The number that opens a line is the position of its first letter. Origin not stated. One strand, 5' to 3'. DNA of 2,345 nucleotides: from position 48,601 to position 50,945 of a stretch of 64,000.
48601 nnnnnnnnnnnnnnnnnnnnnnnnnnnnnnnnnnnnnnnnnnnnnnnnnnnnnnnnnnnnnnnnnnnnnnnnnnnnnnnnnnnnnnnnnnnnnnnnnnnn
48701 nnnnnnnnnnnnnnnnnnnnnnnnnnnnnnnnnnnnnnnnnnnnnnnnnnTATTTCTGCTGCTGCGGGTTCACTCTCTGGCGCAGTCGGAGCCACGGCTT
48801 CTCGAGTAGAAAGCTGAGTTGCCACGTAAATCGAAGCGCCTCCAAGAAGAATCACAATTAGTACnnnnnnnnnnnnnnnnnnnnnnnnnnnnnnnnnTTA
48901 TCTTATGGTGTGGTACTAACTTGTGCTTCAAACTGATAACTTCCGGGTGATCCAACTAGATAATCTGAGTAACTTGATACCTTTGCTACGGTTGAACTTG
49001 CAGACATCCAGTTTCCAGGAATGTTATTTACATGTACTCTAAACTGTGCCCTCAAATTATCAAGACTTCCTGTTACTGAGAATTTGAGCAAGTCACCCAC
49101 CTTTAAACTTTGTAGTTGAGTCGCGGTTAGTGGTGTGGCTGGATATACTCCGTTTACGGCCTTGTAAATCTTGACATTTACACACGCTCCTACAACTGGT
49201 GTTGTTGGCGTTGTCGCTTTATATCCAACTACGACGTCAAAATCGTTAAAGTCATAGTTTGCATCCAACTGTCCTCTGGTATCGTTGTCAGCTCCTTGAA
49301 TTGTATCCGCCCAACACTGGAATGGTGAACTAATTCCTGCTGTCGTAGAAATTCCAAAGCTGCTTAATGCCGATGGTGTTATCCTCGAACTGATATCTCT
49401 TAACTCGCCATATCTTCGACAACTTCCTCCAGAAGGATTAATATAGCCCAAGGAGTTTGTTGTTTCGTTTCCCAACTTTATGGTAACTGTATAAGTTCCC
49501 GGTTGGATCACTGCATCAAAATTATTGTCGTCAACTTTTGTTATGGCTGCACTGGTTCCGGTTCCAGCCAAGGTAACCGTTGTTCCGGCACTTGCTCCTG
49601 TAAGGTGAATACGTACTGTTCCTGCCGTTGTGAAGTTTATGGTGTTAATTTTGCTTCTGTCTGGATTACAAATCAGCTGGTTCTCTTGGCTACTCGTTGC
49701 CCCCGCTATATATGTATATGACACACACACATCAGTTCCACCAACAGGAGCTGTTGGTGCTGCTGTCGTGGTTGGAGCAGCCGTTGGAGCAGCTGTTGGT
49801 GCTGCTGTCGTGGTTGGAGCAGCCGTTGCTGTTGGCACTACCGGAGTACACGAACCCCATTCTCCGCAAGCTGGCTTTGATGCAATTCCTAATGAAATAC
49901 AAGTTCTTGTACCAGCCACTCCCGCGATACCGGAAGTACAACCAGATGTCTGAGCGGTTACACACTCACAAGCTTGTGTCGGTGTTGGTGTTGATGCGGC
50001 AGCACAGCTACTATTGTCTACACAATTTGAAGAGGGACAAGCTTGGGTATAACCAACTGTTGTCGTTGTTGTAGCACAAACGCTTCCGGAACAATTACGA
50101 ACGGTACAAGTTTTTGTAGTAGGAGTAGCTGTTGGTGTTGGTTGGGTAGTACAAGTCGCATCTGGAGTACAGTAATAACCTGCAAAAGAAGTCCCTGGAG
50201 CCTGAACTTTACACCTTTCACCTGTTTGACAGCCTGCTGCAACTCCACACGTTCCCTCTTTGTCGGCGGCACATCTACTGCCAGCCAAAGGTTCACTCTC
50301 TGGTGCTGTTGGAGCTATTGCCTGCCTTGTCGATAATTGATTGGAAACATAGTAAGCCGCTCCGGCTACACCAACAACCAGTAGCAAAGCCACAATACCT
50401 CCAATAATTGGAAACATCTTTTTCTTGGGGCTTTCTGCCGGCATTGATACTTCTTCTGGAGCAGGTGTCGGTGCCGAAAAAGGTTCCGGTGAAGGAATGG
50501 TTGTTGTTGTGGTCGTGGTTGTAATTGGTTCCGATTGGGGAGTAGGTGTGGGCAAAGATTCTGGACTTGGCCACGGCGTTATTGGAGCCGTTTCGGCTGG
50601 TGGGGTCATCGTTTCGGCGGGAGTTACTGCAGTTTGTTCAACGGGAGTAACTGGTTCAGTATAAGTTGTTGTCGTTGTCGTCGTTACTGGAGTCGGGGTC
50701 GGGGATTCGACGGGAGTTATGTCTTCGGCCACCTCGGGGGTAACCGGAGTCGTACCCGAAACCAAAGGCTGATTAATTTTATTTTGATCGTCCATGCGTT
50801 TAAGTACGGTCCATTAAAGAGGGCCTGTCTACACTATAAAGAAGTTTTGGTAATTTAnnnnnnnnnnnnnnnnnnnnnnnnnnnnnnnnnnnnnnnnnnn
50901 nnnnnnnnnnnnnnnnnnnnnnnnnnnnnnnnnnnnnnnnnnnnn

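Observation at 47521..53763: pilN-pilO operon continuing into three large surface proteins with shared juxtamembrane motif and L[PE]EAG-TM C-terminal sorting-like signals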

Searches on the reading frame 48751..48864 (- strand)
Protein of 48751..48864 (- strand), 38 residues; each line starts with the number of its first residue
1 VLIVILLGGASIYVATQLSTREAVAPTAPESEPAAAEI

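Call 36: search_protein_representatives(alignment_id=A1)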
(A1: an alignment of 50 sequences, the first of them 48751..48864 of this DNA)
Query: 50 sequences, 38 profile positions. Proteins with E-value up to 0.001 (for the whole library): 311; up to 1e-10: 46; up to 1e-30: 0. The best 150 are listed.
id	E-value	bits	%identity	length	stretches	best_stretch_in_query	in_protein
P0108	6.3e-17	76.9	-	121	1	1-38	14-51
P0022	2.6e-15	71.8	-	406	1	1-38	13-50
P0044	2.7e-15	71.7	-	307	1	2-37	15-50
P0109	1.8e-14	69.1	-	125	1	1-34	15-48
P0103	2.0e-14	68.9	-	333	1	1-37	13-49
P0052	2.3e-14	68.7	-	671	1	1-37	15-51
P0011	3.1e-14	68.3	-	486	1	1-38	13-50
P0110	4.5e-14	67.8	-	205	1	1-35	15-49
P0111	1.6e-13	66.0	-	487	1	1-37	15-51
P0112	2.8e-13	65.3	-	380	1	1-37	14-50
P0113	3.0e-13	65.1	-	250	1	1-37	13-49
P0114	3.5e-13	65.0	-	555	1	1-37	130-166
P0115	3.7e-13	64.9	-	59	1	1-36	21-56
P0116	3.9e-13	64.8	-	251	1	1-37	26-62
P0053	4.0e-13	64.8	-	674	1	1-38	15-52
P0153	1.6e-09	53.3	-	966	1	2-37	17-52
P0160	4.7e-09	51.7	-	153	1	1-36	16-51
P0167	1.1e-08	50.6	-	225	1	1-37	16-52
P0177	3.8e-08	48.9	-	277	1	4-38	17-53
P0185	9.2e-08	47.6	-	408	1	3-38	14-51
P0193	1.5e-07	47.0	-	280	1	2-37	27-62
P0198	2.0e-07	46.5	-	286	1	3-37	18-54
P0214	4.5e-07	45.4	-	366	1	3-37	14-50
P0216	5.0e-07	45.2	-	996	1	2-38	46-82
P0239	1.2e-06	44.0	-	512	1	4-37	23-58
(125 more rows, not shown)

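Call 74: list_cluster_members(proteins=[P0177, P0185, P0198, P0214, P0239, P0153, P0216, P0167, P0160, P0193])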
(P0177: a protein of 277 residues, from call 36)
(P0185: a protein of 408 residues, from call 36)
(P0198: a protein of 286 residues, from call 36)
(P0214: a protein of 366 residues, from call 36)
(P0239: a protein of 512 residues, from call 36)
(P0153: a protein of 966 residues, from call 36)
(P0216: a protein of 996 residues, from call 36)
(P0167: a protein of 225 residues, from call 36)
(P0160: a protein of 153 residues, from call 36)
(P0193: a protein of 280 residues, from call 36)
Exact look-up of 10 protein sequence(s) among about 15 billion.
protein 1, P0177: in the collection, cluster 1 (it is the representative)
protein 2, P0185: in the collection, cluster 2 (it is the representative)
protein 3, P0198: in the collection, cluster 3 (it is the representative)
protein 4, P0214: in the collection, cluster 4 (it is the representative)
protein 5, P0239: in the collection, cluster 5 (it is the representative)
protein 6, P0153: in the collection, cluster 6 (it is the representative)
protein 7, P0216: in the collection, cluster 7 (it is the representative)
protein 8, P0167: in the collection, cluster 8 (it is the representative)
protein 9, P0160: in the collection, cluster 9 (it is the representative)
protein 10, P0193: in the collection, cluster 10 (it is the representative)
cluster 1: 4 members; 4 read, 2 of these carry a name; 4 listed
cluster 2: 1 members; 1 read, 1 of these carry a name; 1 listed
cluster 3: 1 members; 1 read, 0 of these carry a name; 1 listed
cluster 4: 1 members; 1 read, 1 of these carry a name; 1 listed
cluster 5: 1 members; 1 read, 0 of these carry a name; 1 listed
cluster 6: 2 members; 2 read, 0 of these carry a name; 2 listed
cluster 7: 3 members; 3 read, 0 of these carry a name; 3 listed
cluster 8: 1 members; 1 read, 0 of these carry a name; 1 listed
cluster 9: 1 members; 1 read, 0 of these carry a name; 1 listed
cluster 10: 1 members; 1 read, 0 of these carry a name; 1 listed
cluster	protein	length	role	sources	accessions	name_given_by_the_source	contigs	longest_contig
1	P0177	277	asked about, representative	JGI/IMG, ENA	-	-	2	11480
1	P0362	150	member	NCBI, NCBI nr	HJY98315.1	MAG TPA: hypothetical protein VJ227_01225, partial [Patescibacteria group bacterium] | hypothetical protein [Patescibacteria group bacterium]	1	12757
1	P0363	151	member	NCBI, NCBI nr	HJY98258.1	MAG TPA: hypothetical protein VJ227_00935, partial [Patescibacteria group bacterium] | hypothetical protein [Patescibacteria group bacterium]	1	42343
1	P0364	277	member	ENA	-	-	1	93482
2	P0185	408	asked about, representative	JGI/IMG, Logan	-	hypothetical protein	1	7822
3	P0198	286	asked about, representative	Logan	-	-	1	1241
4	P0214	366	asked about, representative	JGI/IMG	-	hypothetical protein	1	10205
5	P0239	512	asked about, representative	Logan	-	-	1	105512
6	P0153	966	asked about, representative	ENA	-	-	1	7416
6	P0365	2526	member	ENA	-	-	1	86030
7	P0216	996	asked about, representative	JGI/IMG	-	-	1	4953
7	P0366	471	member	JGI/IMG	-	-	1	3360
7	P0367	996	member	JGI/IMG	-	-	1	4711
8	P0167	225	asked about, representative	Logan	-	-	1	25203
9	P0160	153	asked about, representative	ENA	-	-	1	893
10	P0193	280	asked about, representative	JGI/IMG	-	-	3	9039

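Call 78: find_encoding_contigs(protein=P0239, flank=10000, max_places=1)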
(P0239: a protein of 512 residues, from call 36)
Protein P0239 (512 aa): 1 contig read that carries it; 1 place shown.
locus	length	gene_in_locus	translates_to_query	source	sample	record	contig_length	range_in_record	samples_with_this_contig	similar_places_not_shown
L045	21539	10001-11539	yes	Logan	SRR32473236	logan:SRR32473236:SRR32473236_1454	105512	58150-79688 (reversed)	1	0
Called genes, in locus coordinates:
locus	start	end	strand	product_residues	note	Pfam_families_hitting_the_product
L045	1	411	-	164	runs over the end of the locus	PF01025:GrpE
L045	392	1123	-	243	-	PF01628:HrcA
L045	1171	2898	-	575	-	PF03023:MurJ, PF13440:Polysacc_synt_3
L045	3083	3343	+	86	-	PF01649:Ribosomal_S20p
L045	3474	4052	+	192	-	PF05137:PilN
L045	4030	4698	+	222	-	-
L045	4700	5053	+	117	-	-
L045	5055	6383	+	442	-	PF16656:Pur_ac_phosph_N (weak), PF19077:Big_13 (weak)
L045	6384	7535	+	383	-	PF00404:Dockerin_1 (weak)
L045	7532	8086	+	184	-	-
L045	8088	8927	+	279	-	-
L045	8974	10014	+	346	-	-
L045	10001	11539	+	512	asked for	-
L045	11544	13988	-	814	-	PF13231:PMT_2 (weak), PF02366:PMT, PF13231:PMT_2, PF16192:PMT_4TMC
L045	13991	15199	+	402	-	-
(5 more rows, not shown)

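Call 84: find_encoding_contigs(protein=P0167, flank=10000, max_places=1)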
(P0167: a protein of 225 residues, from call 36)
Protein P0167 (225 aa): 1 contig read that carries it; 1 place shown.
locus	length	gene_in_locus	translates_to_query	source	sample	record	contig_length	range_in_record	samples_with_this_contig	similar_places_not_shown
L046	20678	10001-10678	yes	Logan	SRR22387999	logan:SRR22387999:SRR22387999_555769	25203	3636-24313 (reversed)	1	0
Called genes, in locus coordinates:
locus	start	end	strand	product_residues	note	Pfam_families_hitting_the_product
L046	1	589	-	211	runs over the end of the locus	-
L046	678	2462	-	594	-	PF00009:GTP_EFTU, PF03144:GTP_EFTU_D2 (weak), PF00679:EFG_C, PF06421:LepA_C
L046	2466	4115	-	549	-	PF01943:Polysacc_synt (weak), PF03023:MurJ, PF01554:MatE (faint)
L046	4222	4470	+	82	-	PF01649:Ribosomal_S20p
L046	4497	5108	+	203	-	PF05137:PilN (weak)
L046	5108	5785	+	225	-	-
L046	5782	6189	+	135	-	-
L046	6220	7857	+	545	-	PF00041:fn3 (weak), PF16656:Pur_ac_phosph_N, PF13473:Cupredoxin_1, PF19077:Big_13 (weak)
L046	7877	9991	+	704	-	-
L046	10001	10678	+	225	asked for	-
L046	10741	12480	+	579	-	-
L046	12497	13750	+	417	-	PF00070:Pyr_redox (faint), PF01266:DAO, PF01593:Amino_oxidase, PF13450:NAD_binding_8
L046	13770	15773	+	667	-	PF10060:DUF2298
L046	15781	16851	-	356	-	PF03816:LytR_cpsA_psr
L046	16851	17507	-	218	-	PF00121:TIM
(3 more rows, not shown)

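Call 86: find_encoding_contigs(protein=P0365, flank=10000, max_places=1)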
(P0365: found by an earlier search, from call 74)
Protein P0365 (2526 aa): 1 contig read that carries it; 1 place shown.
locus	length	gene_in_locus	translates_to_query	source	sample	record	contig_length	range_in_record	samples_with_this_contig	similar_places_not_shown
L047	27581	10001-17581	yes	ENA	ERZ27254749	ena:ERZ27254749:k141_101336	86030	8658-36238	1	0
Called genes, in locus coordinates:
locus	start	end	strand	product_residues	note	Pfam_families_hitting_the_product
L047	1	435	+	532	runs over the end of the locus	-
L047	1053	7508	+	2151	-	PF02899:Phage_int_SAM_1 (weak)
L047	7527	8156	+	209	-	-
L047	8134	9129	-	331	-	PF01018:GTP1_OBG, PF01926:MMR_HSR1, PF02421:FeoB_N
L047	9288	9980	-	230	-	PF04402:SIMPL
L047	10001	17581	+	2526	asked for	-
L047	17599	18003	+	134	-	-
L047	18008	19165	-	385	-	PF01476:LysM, PF23473:LysM3_LYK4_5 (faint), PF01476:LysM, PF01551:Peptidase_M23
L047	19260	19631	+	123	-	-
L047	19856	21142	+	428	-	PF13196:DUF4012 (weak)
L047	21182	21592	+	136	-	-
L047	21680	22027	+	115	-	-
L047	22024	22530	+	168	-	-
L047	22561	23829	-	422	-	PF03734:YkuD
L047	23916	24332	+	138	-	-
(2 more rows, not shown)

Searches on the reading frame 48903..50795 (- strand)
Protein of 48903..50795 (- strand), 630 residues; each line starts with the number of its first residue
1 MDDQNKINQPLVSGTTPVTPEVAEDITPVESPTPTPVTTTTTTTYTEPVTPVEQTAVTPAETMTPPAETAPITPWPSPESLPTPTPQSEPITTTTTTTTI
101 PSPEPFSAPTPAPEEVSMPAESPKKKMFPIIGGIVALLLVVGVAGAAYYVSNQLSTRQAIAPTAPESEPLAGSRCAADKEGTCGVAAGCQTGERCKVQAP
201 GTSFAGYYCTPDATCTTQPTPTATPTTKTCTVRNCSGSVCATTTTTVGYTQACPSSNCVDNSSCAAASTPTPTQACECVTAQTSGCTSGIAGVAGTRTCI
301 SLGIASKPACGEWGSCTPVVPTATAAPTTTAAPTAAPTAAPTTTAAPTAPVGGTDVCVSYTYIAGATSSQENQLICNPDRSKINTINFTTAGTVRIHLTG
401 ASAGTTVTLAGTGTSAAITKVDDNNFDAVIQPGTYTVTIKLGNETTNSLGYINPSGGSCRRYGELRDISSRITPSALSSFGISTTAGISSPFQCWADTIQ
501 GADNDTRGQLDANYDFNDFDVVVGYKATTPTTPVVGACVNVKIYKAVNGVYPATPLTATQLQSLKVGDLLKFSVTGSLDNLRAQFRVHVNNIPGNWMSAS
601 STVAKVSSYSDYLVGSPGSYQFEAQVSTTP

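Call 4: search_protein_families(library=pfam, proteins=[window:48903-50795:-], max_evalue=0.1)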
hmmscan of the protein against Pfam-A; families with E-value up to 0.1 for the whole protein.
window:48903-50795:- (630 aa): 3 families
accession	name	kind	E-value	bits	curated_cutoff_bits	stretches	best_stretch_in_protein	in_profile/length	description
PF23714.1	Rv3627c_N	-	0.00025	21.3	27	1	128-163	11-46/58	Carboxypeptidase Rv3627c-like, N-terminal domain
PF19119.5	DUF5803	-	0.012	15.7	25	0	128-151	156-179/196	Family of unknown function (DUF5803)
PF17870.6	Insulin_TMD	-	0.06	13.9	33.4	0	125-150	13-38/47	Insulin receptor trans-membrane segment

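Call 12: search_protein_families(library=ncbifam, proteins=[window:48903-50795:-], max_evalue=1)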
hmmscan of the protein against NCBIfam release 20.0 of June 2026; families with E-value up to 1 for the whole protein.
window:48903-50795:- (630 aa): 2 families
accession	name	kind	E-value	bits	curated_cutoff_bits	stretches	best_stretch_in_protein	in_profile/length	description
NF005266.0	PRK06770.1-2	equivalog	0.071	12.6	396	1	125-178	2-57/201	hypothetical protein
NF004285.1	PRK05696.1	equivalog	0.2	11.4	179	1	120-161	11-52/171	flagellar basal body-associated protein FliL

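Call 69: predict_structure(alignment_id=A3)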
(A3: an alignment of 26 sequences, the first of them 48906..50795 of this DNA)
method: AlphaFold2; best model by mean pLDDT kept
length: 630 residues; sequences in the alignment: 26
mean_pLDDT: 60.0   pTM: 0.38
mean pLDDT of the five models: 60.0, 59.7, 59.3, 55.9, 55.7
residues with pLDDT >= 90: 153; 70-90: 81; 50-70: 91; < 50: 305
segments of 3 or more residues with pLDDT < 50: 1-9, 11-13, 18-20, 22-31, 37-39, 41-47, 52-57, 62-64, 83-85, 87-89, 91-100, 106-108, 114-118, 120-135, 142-189, 197-206, 213-236, 238-326, 328-332, 334-359, 530-532
pLDDT, mean of each block of 10 residues (from residue 1): 41 44 45 49 45 49 53 53 48 40 50 45 42 49 44 41 35 34 41 48 47 41 39 40 42 34 32 29 28 28 30 30 40 41 34 39 57 51 82 95 92 86 94 94 90 87 85 91 94 89 77 87 83 68 93 93 95 88 91 91 85 93 80
secondary structure, 60 per line:
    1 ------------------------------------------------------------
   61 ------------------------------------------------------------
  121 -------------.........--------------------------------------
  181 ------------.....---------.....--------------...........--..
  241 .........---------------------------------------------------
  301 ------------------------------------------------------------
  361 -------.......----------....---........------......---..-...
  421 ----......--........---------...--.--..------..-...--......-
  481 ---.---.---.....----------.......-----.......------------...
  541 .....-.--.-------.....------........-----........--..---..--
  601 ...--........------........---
elements in order (helices of 4 or more, strands of 3 or more residues): H134-142 E193-197 E207-211 E226-236 E239-249 H368-374 E385-388 E392-399 E406-411 E418-420 E425-430 E433-440 E450-452 H474-479 E492-496 H507-513 E519-525 E538-545 H558-562 E569-576 E582-589 E601-603 E606-613 E620-627

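Call 71: fold_search(model_id=the predicted structure, library=pdb)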
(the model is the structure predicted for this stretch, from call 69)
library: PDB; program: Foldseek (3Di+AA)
matches with E <= 10: 625; with E <= 0.001: 5
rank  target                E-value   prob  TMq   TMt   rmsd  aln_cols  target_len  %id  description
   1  6ncw_A                2.8e-04  0.97  0.10  0.11  19.4       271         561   11  Crystal structure of a GH2 beta-galacturonidase from Eisenbergiella tayi bound to glycerol (released 2019-02-20)
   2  6ld0_A                3.2e-04  0.98  0.10  0.11  20.5       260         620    9  Structure of Bifidobacterium dentium beta-glucuronidase complexed with C6-hexyl uronic isofagomine (released 2021-01-27)
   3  6ncx_D                4.7e-04  0.96  0.10  0.11  19.1       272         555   11  Crystal structure of GH2 beta-galacturonidase from Eisenbergiella tayi bound to galacturonate (released 2019-02-20)
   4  5z1b_B                6.2e-04  0.96  0.11  0.11  20.8       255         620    9  Structure of Bifidobacterium dentium beta-glucuronidase complexed with coumarin-3-O-glucuronide (released 2018-12-12)
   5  6ldc_A                7.3e-04  0.97  0.11  0.11  20.9       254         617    9  Structure of Bifidobacterium dentium beta-glucuronidase complexed with C6-nonyl uronic isofagomine (released 2021-01-27)
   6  6ncw_D                1.5e-03  0.91  0.10  0.11  18.5       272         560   11  Crystal structure of a GH2 beta-galacturonidase from Eisenbergiella tayi bound to glycerol (released 2019-02-20)
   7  5c70_B                1.6e-03  0.89  0.10  0.10  19.2       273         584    9  The structure of Aspergillus oryzae beta-glucuronidase (released 2016-06-15)
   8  6ncx_A                1.6e-03  0.84  0.09  0.10  19.6       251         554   12  Crystal structure of GH2 beta-galacturonidase from Eisenbergiella tayi bound to galacturonate (released 2019-02-20)
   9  9hki_A                3.3e-03  0.97  0.11  0.07  17.6       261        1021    9  Plunge-frozen beta-galactosidase (released 2025-12-17)
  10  8e72_B                3.5e-03  0.87  0.10  0.10  19.8       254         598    7  Treponema lecithinolyticum beta-glucuronidase in complex with a ciprofloxacin-glucuronide conjugate (released 2023-06-21)
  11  6d8k_C                4.4e-03  0.90  0.10  0.11  18.0       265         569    8  Bacteroides multiple species beta-glucuronidase (released 2018-10-17)
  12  5z1b_A                4.8e-03  0.89  0.11  0.11  19.9       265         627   10  Structure of Bifidobacterium dentium beta-glucuronidase complexed with coumarin-3-O-glucuronide (released 2018-12-12)
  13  5z1b_C                5.1e-03  0.87  0.11  0.11  19.9       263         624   10  Structure of Bifidobacterium dentium beta-glucuronidase complexed with coumarin-3-O-glucuronide (released 2018-12-12)
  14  8ugt                  5.1e-03  0.75  0.09  0.10  19.2       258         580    8  E. eligens beta-glucuronidase bound to UNC10206581-G (released 2024-07-24)
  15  8dhw_B                5.4e-03  0.85  0.10  0.10  18.8       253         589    6  Treponema lecithinolyticum beta-glucuronidase in complex with a UNC4917-glucuronide conjugate (released 2023-05-17)
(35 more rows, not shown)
